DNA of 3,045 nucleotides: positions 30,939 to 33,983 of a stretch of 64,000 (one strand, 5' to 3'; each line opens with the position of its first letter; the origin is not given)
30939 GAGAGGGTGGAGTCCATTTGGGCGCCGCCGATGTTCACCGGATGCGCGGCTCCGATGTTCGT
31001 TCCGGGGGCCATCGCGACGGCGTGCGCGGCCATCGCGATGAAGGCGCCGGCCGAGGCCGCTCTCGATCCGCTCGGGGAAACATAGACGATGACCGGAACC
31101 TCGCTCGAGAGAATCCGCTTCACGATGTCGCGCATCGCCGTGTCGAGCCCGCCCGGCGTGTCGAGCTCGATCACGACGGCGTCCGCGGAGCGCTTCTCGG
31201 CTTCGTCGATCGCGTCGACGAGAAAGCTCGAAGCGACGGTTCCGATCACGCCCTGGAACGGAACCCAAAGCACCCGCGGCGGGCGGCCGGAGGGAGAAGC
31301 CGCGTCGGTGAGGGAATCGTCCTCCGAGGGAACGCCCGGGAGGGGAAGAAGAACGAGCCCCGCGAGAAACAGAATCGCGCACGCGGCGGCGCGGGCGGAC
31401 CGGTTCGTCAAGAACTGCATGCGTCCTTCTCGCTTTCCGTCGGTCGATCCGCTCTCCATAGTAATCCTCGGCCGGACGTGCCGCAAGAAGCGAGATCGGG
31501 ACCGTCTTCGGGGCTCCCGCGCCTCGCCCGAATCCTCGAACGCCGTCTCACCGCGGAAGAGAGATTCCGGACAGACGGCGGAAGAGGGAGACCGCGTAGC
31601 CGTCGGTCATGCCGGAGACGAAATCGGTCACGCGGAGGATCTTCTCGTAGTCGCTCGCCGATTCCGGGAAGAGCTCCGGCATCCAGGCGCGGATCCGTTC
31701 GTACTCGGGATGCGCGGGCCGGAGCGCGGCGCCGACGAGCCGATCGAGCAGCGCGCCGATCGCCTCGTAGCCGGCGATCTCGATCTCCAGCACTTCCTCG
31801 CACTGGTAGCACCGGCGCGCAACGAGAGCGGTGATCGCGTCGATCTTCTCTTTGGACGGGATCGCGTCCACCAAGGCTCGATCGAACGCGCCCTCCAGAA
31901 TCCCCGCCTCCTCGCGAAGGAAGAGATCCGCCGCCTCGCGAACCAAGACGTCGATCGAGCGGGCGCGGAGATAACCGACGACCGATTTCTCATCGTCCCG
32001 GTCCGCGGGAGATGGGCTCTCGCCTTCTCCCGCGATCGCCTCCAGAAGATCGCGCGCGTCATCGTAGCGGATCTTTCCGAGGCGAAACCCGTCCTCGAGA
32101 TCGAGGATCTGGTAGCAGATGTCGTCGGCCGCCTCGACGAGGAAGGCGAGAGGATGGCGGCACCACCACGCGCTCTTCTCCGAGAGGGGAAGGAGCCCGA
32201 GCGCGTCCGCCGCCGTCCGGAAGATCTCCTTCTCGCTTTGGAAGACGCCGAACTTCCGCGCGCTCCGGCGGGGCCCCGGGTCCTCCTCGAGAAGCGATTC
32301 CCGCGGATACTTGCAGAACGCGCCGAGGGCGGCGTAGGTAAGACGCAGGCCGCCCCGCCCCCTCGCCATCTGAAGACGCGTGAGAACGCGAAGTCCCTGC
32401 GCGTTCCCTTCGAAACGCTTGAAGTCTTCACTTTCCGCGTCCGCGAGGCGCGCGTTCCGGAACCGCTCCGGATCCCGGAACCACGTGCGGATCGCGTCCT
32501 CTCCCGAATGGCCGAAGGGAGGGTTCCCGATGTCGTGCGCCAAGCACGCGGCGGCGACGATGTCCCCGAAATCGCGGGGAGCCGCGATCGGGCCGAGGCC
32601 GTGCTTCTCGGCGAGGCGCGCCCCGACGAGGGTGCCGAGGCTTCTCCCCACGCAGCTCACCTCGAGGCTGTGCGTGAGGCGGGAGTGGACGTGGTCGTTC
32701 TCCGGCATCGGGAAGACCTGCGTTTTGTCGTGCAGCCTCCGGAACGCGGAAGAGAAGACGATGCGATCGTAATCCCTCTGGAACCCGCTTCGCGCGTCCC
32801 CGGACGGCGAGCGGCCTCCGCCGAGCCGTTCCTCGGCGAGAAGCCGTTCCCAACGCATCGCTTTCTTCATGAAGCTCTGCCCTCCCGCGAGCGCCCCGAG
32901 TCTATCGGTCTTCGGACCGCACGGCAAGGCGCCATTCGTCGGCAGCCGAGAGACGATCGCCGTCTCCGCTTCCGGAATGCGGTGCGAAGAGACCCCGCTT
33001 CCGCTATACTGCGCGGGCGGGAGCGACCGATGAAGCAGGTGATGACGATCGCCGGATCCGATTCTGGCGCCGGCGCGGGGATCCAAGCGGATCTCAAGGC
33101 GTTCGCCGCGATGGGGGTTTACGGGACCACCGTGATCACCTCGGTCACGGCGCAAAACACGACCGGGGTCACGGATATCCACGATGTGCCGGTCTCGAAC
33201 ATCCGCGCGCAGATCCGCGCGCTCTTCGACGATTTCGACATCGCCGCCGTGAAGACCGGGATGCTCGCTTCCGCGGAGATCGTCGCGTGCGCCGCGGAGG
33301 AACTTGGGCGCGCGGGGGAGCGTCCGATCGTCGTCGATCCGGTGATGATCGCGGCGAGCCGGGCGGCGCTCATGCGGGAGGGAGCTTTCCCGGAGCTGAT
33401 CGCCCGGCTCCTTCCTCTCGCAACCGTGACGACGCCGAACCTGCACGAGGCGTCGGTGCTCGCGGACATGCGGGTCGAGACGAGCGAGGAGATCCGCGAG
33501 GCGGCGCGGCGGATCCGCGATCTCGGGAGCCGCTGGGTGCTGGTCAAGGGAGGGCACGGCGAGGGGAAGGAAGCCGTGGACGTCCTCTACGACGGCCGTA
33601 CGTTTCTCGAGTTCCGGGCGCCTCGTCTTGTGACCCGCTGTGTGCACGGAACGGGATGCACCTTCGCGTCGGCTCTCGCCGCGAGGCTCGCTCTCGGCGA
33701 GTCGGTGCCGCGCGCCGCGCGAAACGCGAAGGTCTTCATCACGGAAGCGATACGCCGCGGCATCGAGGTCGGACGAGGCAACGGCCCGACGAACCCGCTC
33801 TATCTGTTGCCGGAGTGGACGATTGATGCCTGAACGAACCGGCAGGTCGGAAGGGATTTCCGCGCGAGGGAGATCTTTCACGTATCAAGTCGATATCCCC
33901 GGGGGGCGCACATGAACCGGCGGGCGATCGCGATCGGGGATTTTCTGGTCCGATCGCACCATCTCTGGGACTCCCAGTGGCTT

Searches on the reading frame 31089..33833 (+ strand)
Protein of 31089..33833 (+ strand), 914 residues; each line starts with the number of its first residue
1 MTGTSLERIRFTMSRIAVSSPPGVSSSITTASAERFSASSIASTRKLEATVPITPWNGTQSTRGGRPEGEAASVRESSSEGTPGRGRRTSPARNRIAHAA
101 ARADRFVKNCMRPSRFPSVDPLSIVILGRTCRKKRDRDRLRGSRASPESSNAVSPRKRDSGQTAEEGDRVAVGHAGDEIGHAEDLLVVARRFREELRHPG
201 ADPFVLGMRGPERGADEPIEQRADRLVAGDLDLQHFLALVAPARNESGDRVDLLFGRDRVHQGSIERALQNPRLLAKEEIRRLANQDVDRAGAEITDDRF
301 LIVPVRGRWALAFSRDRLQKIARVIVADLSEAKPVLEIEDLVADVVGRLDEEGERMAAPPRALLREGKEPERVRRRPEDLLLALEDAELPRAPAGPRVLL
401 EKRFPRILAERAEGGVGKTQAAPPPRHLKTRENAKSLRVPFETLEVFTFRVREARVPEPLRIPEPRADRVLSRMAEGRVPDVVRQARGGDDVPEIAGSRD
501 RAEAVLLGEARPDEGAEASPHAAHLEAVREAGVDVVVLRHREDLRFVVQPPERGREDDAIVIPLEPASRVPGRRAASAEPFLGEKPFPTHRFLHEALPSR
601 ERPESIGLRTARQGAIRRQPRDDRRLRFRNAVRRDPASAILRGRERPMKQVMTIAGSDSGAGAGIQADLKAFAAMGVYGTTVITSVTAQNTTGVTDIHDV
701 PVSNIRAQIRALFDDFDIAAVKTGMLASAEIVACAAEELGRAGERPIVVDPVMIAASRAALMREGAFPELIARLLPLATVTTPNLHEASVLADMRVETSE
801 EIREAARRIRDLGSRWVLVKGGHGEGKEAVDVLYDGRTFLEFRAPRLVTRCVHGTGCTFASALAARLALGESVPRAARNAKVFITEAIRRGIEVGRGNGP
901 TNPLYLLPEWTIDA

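Call 7: search_protein_families(library=pfam, proteins=[window:31089-33833:+], max_evalue=0.001)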
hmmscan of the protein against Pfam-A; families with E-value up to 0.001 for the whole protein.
window:31089-33833:+ (914 aa): 2 families
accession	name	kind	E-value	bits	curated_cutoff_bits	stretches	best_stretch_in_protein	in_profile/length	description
PF08543.17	Phos_pyr_kin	-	1.5e-91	306.6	27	1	658-902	1-246/246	Phosphomethylpyrimidine kinase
PF00294.29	PfkB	-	4.8e-08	33.1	25.8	1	729-880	144-282/302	pfkB family carbohydrate kinase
